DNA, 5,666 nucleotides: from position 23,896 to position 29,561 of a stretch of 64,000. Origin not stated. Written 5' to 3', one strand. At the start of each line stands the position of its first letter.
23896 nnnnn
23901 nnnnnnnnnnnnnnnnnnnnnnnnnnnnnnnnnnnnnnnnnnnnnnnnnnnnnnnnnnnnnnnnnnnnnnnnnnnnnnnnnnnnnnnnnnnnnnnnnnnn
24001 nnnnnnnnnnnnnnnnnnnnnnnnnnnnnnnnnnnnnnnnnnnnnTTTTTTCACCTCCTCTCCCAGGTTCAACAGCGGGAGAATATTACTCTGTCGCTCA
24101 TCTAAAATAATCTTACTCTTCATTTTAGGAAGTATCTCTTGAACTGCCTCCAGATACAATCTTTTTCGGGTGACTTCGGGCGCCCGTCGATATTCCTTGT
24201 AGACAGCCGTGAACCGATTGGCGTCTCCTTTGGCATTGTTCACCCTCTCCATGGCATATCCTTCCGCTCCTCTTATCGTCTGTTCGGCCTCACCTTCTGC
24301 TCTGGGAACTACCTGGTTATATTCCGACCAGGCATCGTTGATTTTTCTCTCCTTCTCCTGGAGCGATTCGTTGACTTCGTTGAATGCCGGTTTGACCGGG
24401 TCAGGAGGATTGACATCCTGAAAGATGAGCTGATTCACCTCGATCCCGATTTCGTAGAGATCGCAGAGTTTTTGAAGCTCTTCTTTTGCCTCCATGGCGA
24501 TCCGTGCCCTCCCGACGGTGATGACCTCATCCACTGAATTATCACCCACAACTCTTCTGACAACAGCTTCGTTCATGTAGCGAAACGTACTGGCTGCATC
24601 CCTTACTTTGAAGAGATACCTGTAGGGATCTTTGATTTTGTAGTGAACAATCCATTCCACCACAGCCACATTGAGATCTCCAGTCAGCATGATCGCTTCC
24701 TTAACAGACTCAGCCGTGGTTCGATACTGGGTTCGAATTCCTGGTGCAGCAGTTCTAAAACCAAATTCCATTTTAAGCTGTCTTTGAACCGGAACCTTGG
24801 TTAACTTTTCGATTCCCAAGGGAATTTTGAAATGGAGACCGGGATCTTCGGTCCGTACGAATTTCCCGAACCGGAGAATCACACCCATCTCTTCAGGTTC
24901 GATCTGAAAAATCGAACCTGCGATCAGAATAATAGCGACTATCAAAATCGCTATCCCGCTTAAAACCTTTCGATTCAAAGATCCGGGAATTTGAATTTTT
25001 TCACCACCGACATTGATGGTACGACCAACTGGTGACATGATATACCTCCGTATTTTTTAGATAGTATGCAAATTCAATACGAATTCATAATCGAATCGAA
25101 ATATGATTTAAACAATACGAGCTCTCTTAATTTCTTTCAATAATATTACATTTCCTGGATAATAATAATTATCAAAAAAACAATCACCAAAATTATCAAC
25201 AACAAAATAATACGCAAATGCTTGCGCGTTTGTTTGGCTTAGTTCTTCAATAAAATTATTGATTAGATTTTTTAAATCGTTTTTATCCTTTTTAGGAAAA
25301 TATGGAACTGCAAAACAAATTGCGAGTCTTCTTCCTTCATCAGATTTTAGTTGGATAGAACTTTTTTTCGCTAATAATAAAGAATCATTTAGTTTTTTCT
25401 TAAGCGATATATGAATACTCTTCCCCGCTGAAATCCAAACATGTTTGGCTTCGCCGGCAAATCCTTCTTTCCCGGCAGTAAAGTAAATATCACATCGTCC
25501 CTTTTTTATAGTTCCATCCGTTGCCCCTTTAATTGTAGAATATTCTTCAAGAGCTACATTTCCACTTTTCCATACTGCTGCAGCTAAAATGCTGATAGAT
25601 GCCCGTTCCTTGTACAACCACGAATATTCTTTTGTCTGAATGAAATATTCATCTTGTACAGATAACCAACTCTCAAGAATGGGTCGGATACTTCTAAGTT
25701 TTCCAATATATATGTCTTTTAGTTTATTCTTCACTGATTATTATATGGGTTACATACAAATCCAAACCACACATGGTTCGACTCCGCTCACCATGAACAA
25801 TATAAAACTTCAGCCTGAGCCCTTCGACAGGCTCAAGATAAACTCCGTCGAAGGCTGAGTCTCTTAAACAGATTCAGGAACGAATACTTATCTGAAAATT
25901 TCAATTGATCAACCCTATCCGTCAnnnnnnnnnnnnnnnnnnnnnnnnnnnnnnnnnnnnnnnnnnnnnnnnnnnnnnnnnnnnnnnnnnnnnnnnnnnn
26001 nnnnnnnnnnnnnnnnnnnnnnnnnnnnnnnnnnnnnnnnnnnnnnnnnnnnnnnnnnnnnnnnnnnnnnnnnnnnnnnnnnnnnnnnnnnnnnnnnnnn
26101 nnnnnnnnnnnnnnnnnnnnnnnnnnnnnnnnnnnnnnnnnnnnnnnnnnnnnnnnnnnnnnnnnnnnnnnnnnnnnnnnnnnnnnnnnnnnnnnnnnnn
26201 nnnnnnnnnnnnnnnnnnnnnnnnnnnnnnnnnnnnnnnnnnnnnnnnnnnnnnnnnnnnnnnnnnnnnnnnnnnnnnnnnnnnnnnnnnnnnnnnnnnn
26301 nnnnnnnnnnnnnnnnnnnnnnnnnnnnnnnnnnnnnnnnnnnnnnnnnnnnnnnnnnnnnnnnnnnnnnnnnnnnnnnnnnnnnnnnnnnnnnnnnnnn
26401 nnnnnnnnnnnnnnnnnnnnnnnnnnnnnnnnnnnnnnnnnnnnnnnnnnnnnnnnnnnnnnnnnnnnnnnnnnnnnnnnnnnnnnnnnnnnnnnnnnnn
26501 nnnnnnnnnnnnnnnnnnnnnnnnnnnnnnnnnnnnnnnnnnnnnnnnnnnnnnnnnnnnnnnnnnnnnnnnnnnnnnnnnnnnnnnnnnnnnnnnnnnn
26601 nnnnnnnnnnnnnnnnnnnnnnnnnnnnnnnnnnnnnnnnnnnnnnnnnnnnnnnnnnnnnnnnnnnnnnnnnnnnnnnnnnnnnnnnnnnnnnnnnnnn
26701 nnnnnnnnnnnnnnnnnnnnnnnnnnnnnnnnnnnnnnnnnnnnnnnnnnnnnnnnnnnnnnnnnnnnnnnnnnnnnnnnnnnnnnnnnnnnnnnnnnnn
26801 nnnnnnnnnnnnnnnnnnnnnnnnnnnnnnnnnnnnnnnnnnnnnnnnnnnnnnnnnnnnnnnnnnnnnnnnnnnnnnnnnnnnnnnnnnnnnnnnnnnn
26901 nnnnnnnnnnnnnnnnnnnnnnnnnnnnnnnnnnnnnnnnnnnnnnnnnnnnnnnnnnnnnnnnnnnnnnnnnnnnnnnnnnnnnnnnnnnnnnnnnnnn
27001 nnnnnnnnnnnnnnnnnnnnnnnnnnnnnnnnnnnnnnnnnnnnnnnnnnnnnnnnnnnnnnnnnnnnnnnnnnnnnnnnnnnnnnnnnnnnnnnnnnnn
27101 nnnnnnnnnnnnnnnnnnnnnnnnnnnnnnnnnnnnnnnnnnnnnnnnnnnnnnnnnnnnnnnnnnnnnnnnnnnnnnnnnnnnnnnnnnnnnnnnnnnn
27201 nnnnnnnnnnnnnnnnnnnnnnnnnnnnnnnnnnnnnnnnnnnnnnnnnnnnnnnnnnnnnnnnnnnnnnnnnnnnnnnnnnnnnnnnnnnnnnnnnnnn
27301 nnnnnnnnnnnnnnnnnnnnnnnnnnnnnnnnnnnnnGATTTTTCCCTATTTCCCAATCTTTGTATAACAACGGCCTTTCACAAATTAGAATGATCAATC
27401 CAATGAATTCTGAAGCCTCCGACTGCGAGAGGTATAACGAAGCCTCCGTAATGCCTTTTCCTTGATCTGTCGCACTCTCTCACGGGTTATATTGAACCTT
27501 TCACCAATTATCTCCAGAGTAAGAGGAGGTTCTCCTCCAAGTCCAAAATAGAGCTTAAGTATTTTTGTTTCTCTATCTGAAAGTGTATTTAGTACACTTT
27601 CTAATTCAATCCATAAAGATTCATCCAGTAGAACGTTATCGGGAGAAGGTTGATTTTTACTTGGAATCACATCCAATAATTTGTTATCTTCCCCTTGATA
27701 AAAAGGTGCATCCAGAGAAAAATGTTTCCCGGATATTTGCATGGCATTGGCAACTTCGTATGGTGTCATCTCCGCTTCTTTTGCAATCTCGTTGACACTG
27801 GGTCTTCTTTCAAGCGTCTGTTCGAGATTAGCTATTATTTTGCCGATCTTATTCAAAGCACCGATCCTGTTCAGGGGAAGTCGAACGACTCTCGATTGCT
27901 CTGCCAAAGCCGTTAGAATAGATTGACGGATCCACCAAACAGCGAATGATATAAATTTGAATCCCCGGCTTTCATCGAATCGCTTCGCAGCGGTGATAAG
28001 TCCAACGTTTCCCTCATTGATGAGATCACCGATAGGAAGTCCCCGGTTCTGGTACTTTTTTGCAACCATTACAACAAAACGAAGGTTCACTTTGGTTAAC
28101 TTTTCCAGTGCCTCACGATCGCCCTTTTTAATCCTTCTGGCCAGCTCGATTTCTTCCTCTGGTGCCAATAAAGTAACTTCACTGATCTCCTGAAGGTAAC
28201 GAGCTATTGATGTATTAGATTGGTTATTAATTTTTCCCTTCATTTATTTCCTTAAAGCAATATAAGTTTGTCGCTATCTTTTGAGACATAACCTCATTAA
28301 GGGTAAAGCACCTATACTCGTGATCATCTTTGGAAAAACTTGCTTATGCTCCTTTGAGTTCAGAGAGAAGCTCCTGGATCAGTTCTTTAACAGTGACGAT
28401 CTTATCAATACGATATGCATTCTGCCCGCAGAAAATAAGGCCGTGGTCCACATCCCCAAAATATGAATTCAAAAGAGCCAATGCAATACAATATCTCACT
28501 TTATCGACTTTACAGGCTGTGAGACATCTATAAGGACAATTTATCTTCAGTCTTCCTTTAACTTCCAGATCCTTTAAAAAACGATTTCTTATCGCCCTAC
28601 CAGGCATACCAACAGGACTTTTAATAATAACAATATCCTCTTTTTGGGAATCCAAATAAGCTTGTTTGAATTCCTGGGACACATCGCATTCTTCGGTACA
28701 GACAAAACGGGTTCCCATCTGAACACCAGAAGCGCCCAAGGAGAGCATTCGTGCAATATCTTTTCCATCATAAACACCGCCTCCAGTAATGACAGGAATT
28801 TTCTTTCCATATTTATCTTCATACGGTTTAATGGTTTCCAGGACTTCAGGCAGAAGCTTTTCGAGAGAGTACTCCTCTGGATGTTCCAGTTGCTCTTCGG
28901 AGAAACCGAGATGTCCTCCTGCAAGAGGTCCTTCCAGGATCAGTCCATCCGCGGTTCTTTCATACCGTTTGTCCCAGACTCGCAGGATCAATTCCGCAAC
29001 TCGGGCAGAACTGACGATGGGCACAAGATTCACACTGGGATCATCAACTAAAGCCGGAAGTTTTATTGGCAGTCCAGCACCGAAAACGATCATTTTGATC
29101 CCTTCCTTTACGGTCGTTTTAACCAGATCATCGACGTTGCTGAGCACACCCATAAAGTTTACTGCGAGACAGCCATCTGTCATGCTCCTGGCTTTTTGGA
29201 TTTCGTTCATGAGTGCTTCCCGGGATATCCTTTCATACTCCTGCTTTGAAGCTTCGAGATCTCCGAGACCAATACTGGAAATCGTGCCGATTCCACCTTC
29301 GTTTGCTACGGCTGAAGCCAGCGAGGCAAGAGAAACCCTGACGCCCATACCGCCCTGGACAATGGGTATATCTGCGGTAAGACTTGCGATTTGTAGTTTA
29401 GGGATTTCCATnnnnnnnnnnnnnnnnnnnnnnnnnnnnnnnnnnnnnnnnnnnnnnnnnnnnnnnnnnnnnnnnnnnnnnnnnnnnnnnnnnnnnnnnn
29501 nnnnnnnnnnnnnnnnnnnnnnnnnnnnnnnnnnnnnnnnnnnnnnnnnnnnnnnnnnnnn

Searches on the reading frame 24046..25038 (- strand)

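Call 30: search_protein_families(library=pfam, proteins=[window:24046-25038:-], max_evalue=0.00001)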
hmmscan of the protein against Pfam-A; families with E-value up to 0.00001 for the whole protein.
window:24046-25038:- (331 aa): 1 family
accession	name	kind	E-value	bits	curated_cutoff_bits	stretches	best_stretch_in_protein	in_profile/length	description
PF01145.31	Band_7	-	1.7e-26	93.7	23.6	1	45-236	2-172/176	SPFH domain / Band 7 family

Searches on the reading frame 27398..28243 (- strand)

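Call 31: search_protein_families(library=pfam, proteins=[window:27398-28243:-], max_evalue=0.00001)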
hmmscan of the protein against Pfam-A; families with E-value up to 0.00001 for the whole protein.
window:27398-28243:- (282 aa): 4 families
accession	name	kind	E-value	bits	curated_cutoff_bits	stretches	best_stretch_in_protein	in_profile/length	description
PF04545.22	Sigma70_r4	-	2.8e-17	62.4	24.1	1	217-269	1-49/50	Sigma-70, region 4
PF04539.22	Sigma70_r3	-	4.7e-17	62.3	25.3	1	130-203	3-76/78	Sigma-70 region 3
PF04542.20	Sigma70_r2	-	1.6e-16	60.3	24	1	53-118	5-70/71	Sigma-70 region 2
PF00140.25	Sigma70_r1_2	-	2.4e-11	43.8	22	1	13-43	3-33/34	Sigma-70 factor, region 1.2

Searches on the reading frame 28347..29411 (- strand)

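Call 23: search_protein_families(library=pfam, proteins=[window:28347-29411:-], max_evalue=0.001)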
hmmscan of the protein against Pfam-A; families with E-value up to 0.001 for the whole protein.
window:28347-29411:- (355 aa): 4 families
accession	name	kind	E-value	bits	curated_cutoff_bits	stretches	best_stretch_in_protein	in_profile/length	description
PF03060.21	NMO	-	1.1e-57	196.4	28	1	11-350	8-330/331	Nitronate monooxygenase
PF00478.31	IMPDH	-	3.6e-08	33.2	25.6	1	202-247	205-250/345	IMP dehydrogenase / GMP reductase domain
PF01070.24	FMN_dh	-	7.3e-06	25.7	24.9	1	191-237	260-306/350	FMN-dependent dehydrogenase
PF01180.27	DHO_dh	-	1.3e-05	25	27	1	189-239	225-275/291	Dihydroorotate dehydrogenase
